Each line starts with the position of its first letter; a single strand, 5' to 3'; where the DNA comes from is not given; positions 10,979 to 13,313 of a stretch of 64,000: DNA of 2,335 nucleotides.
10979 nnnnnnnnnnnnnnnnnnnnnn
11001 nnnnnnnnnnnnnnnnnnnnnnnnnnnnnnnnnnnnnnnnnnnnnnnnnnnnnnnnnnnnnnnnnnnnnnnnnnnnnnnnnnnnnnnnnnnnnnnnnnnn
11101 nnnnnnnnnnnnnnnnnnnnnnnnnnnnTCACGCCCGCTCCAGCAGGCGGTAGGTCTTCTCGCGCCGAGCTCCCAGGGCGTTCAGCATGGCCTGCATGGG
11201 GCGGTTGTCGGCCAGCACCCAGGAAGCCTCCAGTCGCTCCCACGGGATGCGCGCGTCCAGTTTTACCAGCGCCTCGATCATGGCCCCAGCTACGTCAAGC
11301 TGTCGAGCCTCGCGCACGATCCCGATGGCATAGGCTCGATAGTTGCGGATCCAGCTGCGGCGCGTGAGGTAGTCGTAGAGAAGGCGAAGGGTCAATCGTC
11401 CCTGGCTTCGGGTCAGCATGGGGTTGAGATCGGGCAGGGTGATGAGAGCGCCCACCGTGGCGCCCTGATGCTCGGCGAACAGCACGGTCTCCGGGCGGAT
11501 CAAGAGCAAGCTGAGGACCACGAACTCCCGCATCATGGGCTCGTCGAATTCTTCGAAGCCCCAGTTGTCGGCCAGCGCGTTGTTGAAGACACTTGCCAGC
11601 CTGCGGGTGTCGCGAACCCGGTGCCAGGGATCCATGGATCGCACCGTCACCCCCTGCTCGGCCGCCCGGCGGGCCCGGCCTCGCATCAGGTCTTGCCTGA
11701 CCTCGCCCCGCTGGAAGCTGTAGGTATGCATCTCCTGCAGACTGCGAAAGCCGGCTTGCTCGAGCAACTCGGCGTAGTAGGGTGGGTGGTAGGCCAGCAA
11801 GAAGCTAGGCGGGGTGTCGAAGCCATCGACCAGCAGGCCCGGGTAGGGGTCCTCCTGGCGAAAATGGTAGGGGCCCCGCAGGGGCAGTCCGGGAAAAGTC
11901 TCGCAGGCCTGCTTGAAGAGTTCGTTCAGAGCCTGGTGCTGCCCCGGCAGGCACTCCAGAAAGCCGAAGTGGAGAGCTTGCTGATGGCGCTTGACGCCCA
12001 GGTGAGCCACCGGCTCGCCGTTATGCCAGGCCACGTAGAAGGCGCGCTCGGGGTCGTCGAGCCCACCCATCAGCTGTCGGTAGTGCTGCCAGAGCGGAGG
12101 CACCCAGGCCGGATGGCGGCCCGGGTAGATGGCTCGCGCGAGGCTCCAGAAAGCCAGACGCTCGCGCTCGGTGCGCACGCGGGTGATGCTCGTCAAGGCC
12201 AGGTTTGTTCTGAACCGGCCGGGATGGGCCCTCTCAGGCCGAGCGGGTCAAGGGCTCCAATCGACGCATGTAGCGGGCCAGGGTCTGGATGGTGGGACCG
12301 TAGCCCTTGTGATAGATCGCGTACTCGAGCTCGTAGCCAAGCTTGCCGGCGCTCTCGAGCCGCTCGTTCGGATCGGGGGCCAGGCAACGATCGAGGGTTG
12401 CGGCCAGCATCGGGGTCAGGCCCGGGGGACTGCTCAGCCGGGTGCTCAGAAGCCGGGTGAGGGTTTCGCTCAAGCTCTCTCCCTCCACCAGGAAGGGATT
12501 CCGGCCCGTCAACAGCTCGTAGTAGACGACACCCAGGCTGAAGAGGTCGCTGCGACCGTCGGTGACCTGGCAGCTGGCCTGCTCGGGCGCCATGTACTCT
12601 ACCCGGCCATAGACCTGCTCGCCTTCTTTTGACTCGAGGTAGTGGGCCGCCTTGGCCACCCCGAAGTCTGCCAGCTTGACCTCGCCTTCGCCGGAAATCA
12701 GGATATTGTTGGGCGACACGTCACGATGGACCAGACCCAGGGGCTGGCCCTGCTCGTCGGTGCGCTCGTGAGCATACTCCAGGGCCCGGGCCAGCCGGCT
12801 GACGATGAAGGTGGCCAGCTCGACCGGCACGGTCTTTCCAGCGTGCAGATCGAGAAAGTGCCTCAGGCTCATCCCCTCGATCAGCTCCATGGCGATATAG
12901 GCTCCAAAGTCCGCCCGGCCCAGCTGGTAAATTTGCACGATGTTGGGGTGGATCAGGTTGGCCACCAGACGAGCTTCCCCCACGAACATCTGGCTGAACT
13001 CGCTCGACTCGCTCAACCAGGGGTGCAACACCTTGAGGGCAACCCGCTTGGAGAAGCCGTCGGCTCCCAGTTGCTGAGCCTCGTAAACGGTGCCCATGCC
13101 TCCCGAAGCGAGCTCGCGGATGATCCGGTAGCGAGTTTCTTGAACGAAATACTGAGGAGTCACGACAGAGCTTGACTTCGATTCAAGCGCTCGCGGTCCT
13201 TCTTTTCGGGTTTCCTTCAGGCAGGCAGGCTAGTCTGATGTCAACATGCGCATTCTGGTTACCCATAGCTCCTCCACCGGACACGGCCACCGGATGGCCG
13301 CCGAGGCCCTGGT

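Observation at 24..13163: Phosphonate head-group tailoring locus: PEP mutase-nucleotidyltransferase fusion plus a nine-gene overlapping operon with LicC-like NTase, LicD, PhyH dioxygenase, PAP2, ABC exporter and glycosyltransferases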

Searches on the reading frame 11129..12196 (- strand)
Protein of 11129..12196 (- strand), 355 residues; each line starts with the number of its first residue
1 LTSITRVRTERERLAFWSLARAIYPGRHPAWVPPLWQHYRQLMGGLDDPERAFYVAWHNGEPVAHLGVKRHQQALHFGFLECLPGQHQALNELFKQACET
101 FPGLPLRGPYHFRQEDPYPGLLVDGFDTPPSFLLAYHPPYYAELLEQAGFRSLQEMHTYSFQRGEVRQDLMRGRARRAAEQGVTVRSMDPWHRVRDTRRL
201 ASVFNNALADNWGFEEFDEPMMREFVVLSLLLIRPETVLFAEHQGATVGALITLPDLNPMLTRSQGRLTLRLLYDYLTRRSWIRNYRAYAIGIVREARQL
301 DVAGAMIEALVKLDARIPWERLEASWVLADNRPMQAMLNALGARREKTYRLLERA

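Call 4: search_protein_families(library=pfam, proteins=[window:11129-12196:-], max_evalue=0.01)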
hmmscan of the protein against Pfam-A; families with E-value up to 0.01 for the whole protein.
window:11129-12196:- (355 aa): 1 family
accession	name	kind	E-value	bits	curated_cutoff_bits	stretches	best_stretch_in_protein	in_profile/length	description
PF00583.31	Acetyltransf_1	-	0.00082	20.1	20.7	0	19-81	7-63/116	Acetyltransferase (GNAT) family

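Call 9: search_protein_families(library=ncbifam, proteins=[window:11129-12196:-], max_evalue=0.01)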
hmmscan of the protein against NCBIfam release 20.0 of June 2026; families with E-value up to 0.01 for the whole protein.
window:11129-12196:- (355 aa): 0 families

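Call 26: search_solved_structures(query=window:11129-12196:-, max_evalue=1)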
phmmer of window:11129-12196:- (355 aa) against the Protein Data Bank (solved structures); distinct sequences matched with E-value up to 1: 0.

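Call 27: find_homologous_proteins(query=window:11129-12196:-, max_evalue=0.001)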
Query window:11129-12196:- (355 aa): 1397 proteins with E <= 0.001 among 8000 candidates; the best 120 are listed.
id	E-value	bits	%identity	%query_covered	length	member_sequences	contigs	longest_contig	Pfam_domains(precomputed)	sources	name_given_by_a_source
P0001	5.3e-238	807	98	100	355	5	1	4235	-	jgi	jgi:hypothetical protein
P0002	3.9e-212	722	88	100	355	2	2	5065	-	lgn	-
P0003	1.8e-203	693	84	100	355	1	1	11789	-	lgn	-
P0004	9.1e-106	372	51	100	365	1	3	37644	PF00583.32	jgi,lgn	jgi:GNAT superfamily N-acetyltransferase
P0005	1.3e-101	358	49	100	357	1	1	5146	-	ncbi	ncbi:MAG: hypothetical protein AB1758_13750 [Candidatus Eremiobacterota bacterium]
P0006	1.9e-99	351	45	100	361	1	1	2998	PF00583.32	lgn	-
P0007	7.2e-99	349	47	100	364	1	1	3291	-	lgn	-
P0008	4.6e-98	346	45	100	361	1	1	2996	-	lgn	-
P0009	1.8e-96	341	44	99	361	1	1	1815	PF00583.32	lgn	-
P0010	8.8e-91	323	45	100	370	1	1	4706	-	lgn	-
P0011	3.6e-89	317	46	96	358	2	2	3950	PF00583.32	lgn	-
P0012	2.1e-88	315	43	100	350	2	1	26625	PF00583.32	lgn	-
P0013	2.4e-88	314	45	95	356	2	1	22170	-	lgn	-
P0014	5.0e-88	313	45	97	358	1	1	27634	-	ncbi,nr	ncbi:MAG: hypothetical protein HY319_18675 [Armatimonadetes bacterium]|nr:hypothetical protein [Arma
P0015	5.8e-88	313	42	100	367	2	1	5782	-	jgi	-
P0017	1.9e-84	302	41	100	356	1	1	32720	PF00583.32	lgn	-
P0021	4.7e-78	281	41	95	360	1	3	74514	-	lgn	-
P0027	1.6e-70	256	39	100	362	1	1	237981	PF00583.32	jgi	jgi:GNAT superfamily N-acetyltransferase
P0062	1.6e-34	137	32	97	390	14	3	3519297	-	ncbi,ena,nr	ncbi:MAG: N-acetyltransferase [Gammaproteobacteria bacterium]|nr:N-acetyltransferase [Gammaproteobac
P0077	5.5e-34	136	30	99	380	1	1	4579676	-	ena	-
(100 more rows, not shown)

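Call 28: find_encoding_contigs(protein=P0004, flank=10000, max_places=2)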
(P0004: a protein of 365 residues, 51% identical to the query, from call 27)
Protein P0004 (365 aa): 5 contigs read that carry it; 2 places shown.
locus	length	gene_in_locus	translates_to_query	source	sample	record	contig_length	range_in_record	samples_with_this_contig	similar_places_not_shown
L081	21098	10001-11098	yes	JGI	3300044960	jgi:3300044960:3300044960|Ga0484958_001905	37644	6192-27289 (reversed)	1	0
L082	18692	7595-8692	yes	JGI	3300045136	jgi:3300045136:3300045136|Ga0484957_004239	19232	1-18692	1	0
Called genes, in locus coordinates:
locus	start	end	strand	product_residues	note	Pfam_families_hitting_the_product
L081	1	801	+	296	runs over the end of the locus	PF01680:SOR_SNZ, PF05690:ThiG (weak)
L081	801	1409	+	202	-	PF01174:SNO, PF07685:GATase_3 (weak)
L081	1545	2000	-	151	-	-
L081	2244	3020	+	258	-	PF01887:SAM_HAT_N, PF20257:SAM_HAT_C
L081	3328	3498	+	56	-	-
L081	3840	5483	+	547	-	PF01276:OKR_DC_1, PF00155:Aminotran_1_2 (weak), PF01041:DegT_DnrJ_EryC1, PF03711:OKR_DC_1_C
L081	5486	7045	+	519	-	PF03266:NTPase_1 (faint), PF13191:AAA_16 (faint), PF19568:Spore_III_AA, PF00004:AAA (faint), PF13238:AAA_18 (faint), PF25516:PTPase, PF01424:R3H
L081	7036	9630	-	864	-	PF00109:ketoacyl-synt, PF02801:Ketoacyl-synt_C, PF16197:KAsynt_C_assoc (weak), PF14765:PS-DH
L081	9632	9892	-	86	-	PF00550:PP-binding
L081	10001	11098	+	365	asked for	PF00583:Acetyltransf_1 (faint)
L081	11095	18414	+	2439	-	PF00109:ketoacyl-synt, PF02801:Ketoacyl-synt_C, PF16197:KAsynt_C_assoc, PF22336:RhiE-like_linker, PF22621:CurL-like_PKS_C, PF00698:Acyl_transf_1, PF21089:PKS_DH_N, PF14765:PS-DH, +9 more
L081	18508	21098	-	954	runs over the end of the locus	PF13424:TPR_12, PF24885:TPR_NPHP3, PF13374:TPR_10, PF13424:TPR_12, PF13374:TPR_10, PF13424:TPR_12, PF17874:TPR_MalT, PF24885:TPR_NPHP3, +35 more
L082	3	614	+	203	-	?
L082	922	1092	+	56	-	-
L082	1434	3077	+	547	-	PF01276:OKR_DC_1, PF00155:Aminotran_1_2 (weak), PF01041:DegT_DnrJ_EryC1, PF03711:OKR_DC_1_C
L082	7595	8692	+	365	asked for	PF00583:Acetyltransf_1 (faint)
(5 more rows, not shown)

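Call 29: find_encoding_contigs(protein=P0017, flank=10000, max_places=2)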
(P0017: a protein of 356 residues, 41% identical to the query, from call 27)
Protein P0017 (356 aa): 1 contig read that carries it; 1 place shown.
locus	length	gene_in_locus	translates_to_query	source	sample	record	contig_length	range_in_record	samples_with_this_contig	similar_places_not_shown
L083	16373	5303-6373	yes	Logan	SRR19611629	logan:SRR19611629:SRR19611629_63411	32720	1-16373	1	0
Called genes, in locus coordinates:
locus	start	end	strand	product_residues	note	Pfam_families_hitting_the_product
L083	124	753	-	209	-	PF13646:HEAT_2, PF03130:HEAT_PBS (faint), PF02985:HEAT (faint)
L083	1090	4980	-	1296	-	PF00109:ketoacyl-synt, PF02801:Ketoacyl-synt_C, PF16197:KAsynt_C_assoc (faint), PF14765:PS-DH, PF00155:Aminotran_1_2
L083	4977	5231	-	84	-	PF00550:PP-binding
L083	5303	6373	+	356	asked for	PF00583:Acetyltransf_1 (faint)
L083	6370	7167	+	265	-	PF00106:adh_short, PF08659:KR, PF13561:adh_short_C2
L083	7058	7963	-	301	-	PF03706:LPG_synthase_TM (weak)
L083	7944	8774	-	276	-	PF01569:PAP2, PF14378:PAP2_3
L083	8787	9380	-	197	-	PF01066:CDP-OH_P_transf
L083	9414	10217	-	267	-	-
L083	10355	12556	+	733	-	-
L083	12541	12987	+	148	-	-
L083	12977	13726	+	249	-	-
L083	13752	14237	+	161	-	-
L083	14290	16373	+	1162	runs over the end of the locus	PF02811:PHP, PF07733:DNA_pol3_alpha, PF17657:DNA_pol3_finger, PF14579:HHH_6, PF01336:tRNA_anti-codon (weak)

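Call 30: find_encoding_contigs(protein=P0027, flank=10000, max_places=2)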
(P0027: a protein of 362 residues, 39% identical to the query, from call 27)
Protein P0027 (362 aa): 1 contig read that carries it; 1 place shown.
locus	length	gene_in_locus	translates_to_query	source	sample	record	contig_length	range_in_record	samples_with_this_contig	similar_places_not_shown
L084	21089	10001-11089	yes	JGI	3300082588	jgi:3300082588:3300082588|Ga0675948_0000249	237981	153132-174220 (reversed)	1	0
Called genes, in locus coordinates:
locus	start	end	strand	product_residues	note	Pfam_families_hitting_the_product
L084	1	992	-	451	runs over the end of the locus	PF24096:DUF7379 (weak), PF00561:Abhydrolase_1 (faint), PF01674:Lipase_2 (weak), PF24322:Tle3 (faint)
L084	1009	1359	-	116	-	-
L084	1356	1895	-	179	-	-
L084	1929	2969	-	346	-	PF00561:Abhydrolase_1, PF12697:Abhydrolase_6 (weak), PF11339:DUF3141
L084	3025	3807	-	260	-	PF03741:TerC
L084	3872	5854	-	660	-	PF13522:GATase_6, PF13537:GATase_7, PF00733:Asn_synthase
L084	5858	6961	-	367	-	PF01926:MMR_HSR1, PF02421:FeoB_N, PF06071:YchF-GTPase_C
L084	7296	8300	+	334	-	-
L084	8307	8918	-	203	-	PF00106:adh_short, PF08659:KR (weak), PF13561:adh_short_C2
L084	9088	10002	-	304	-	PF00535:Glycos_transf_2, PF13641:Glyco_tranf_2_3 (weak)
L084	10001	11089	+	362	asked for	PF00583:Acetyltransf_1 (faint)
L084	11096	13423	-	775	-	PF12704:MacB_PCD (weak), PF02687:FtsX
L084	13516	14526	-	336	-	PF01658:Inos-1-P_synth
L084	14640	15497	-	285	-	PF14378:PAP2_3, PF01569:PAP2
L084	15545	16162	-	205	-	PF01066:CDP-OH_P_transf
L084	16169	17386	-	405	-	PF00155:Aminotran_1_2, PF01212:Beta_elim_lyase (weak), PF01053:Cys_Met_Meta_PP (faint)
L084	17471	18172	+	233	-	PF00005:ABC_tran, PF02463:SMC_N (faint), PF13304:AAA_21 (faint)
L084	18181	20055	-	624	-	-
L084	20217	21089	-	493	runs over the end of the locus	PF02321:OEP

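Call 36: find_encoding_contigs(protein=P0062, flank=8000, max_places=1)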
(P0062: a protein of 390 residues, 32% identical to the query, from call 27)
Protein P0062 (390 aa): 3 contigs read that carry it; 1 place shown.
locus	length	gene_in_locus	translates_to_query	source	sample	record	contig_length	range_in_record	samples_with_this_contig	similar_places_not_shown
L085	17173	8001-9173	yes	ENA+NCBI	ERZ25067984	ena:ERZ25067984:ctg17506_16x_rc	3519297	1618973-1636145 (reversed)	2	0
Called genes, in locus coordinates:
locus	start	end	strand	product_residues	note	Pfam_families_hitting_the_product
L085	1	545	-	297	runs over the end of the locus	PF02219:MTHFR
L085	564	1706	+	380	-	PF02625:XdhC_CoxI, PF13478:XdhC_C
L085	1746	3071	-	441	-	PF01943:Polysacc_synt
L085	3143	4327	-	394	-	PF00155:Aminotran_1_2, PF01053:Cys_Met_Meta_PP (weak), PF00266:Aminotran_5 (weak)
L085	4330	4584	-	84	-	PF00550:PP-binding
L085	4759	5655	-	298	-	PF01073:3Beta_HSD, PF01370:Epimerase, PF04321:RmlD_sub_bind (faint), PF05368:NmrA (faint), PF07993:NAD_binding_4 (faint), PF13460:NAD_binding_10, PF16363:GDP_Man_Dehyd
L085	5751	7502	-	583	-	PF00501:AMP-binding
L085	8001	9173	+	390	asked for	-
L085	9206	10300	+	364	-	PF03739:LptF_LptG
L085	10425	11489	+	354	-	PF03739:LptF_LptG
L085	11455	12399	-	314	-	PF00149:Metallophos, PF12850:Metallophos_2 (faint)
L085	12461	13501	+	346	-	-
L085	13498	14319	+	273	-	PF05118:Asp_Arg_Hydrox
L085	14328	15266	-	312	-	PF01933:CofD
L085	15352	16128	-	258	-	PF01996:F420_ligase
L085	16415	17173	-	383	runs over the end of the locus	PF13173:AAA_14, PF13401:AAA_22 (faint), PF13635:DUF4143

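Call 37: find_encoding_contigs(protein=P0077, flank=8000, max_places=1)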
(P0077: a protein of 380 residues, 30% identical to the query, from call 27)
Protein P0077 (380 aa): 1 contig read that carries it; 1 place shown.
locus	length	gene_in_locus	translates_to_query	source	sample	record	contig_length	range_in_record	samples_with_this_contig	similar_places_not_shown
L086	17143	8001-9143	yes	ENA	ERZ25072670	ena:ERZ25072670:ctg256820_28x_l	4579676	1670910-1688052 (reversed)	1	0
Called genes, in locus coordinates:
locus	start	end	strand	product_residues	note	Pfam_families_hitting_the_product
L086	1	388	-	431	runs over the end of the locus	PF01053:Cys_Met_Meta_PP, PF01041:DegT_DnrJ_EryC1 (weak)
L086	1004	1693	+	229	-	PF13478:XdhC_C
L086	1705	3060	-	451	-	PF01554:MatE (faint), PF01943:Polysacc_synt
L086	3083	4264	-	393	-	PF00155:Aminotran_1_2, PF00266:Aminotran_5 (faint)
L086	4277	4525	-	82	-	-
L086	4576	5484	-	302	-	PF01073:3Beta_HSD, PF01370:Epimerase, PF04321:RmlD_sub_bind (faint), PF05368:NmrA, PF13460:NAD_binding_10, PF16363:GDP_Man_Dehyd, PF07993:NAD_binding_4 (weak)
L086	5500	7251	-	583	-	PF00501:AMP-binding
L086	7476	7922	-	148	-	PF01230:HIT (weak)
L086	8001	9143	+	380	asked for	-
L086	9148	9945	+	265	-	PF12804:NTP_transf_3, PF01128:IspD (weak)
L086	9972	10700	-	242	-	PF00483:NTP_transferase, PF01128:IspD (weak), PF12804:NTP_transf_3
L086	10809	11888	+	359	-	PF03739:LptF_LptG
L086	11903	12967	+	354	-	PF03739:LptF_LptG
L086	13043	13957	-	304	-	PF00149:Metallophos, PF12850:Metallophos_2 (weak)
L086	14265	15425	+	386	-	PF01066:CDP-OH_P_transf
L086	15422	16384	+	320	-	-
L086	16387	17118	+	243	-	PF05118:Asp_Arg_Hydrox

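Call 63: find_encoding_contigs(protein=P0005, flank=10000, max_places=1)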
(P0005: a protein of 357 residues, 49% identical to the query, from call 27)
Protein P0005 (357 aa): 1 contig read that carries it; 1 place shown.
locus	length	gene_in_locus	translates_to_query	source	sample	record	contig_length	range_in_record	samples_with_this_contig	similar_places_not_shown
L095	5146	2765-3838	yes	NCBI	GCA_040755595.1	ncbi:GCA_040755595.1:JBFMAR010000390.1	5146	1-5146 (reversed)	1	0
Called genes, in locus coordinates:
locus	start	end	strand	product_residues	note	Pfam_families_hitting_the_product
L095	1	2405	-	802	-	PF00109:ketoacyl-synt, PF02801:Ketoacyl-synt_C, PF16197:KAsynt_C_assoc, PF00698:Acyl_transf_1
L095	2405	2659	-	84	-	PF00550:PP-binding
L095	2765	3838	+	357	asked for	-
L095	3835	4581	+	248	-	PF00106:adh_short, PF08659:KR, PF13561:adh_short_C2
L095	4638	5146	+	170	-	?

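Call 64: find_encoding_contigs(protein=P0021, flank=10000, max_places=1)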
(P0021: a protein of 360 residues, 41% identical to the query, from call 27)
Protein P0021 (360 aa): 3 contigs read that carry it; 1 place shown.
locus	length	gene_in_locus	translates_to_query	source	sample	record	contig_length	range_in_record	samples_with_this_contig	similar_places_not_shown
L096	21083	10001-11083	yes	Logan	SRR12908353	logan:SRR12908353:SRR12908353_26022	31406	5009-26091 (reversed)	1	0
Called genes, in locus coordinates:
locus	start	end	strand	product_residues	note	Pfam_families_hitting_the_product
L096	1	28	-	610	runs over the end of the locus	PF00771:FHIPEP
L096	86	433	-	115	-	PF07238:PilZ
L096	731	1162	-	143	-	PF01850:PIN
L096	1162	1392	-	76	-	-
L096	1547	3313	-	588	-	-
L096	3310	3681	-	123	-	PF09996:DUF2237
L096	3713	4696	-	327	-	-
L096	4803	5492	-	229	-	-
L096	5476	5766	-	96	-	PF04456:DUF503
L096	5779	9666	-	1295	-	PF00109:ketoacyl-synt, PF02801:Ketoacyl-synt_C, PF16197:KAsynt_C_assoc, PF14765:PS-DH, PF00155:Aminotran_1_2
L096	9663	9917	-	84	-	PF00550:PP-binding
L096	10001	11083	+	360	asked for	-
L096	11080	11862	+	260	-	PF00106:adh_short, PF08659:KR, PF13561:adh_short_C2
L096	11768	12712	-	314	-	PF03706:LPG_synthase_TM (weak)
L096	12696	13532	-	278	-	PF14378:PAP2_3, PF01569:PAP2, PF14360:PAP2_C (weak)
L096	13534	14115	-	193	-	PF01066:CDP-OH_P_transf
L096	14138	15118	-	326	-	PF13450:NAD_binding_8, PF01593:Amino_oxidase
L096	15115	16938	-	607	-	PF00990:GGDEF, PF00563:EAL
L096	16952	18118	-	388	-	PF16697:Yop-YscD_cpl, PF00498:FHA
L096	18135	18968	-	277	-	-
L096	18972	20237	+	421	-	PF00027:cNMP_binding, PF00069:Pkinase, PF07714:PK_Tyr_Ser-Thr, PF03109:ABC1 (faint)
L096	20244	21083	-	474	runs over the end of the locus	PF00089:Trypsin, PF13365:Trypsin_2, PF00595:PDZ (weak), PF13180:PDZ_2, PF17820:PDZ_6, PF00595:PDZ (weak), PF13180:PDZ_2, PF17820:PDZ_6, +2 more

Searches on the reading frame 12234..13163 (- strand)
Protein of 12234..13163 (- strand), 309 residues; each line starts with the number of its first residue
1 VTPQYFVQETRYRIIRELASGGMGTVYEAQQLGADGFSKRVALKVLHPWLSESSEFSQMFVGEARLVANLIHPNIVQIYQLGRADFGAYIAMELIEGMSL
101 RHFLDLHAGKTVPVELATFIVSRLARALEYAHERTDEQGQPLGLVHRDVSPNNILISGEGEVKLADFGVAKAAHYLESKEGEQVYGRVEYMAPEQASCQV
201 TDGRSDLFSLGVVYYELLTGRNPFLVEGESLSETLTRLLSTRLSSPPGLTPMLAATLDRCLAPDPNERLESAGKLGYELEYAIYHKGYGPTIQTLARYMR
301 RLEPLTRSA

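Call 4: search_protein_families(library=pfam, proteins=[window:12234-13163:-], max_evalue=0.01)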
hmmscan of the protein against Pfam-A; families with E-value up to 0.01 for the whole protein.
window:12234-13163:- (309 aa): 5 families
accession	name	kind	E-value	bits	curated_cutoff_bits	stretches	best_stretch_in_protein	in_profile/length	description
PF00069.31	Pkinase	-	2.9e-40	138.8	31.7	1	12-270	1-253/263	Protein kinase domain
PF07714.23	PK_Tyr_Ser-Thr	-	2e-35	122.8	23.1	1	14-269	3-249/258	Protein tyrosine and serine/threonine kinase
PF03109.22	ABC1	-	2.8e-06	27.1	22.9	0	91-172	146-216/244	ABC1 atypical kinase-like domain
PF17667.7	Pkinase_fungal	-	0.00047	19.4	24.1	1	143-194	307-363/387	Fungal protein kinase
PF01636.29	APH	-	0.0012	19.1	23.2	1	124-162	150-188/239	Phosphotransferase enzyme family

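Call 65: search_protein_families(library=ncbifam, proteins=[window:12234-13163:-], max_evalue=0.00001)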
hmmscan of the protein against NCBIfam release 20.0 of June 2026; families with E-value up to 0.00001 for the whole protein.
window:12234-13163:- (309 aa): 10 families
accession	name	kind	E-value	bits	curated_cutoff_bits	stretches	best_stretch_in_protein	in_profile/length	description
NF033483.0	PknB_PASTA_kin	equivalog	3.1e-67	227.9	450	1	9-282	6-268/563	Stk1 family PASTA domain-containing Ser/Thr kinase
NF052427.1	StpK7MSMEG_1200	equivalog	1.7e-43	149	900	1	11-282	8-268/601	serine/threonine protein kinase StpK7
NF047741.1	antiphage_MADS6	equivalog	7.3e-37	127.2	460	2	143-284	319-462/612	methylation-associated defense system protein kinase MAD6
NF009651.0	PRK13184.1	equivalog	1.9e-32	112.2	839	1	11-282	3-290/932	serine/threonine-protein kinase PknD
TIGR03903.1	TOMM_kin_cyc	equivalog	4.4e-24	84.5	705.75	1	38-275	3-240/1267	TOMM system kinase/cyclase fusion protein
NF038150.1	lanthi_synth_IV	equivalog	2.7e-21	75.6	650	1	8-272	187-446/851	class IV lanthionine synthetase LanL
NF033442.0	BREX_PglW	equivalog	1.1e-15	56.5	990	1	57-280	254-484/1391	BREX system serine/threonine kinase PglW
NF053615.1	SerThrKinAfsKStmc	equivalog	1.3e-14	53.8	1300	1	13-269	16-255/809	protein serine/threonine kinase AfsK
NF038151.1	lanthi_synth_III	equivalog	8.5e-11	41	575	1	74-259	285-464/833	class III lanthionine synthetase LanKC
NF043056.1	T4SS_LegK1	equivalog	3.5e-07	29.2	550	1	87-216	153-282/516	Dot/Icm T4SS effector kinase LegK1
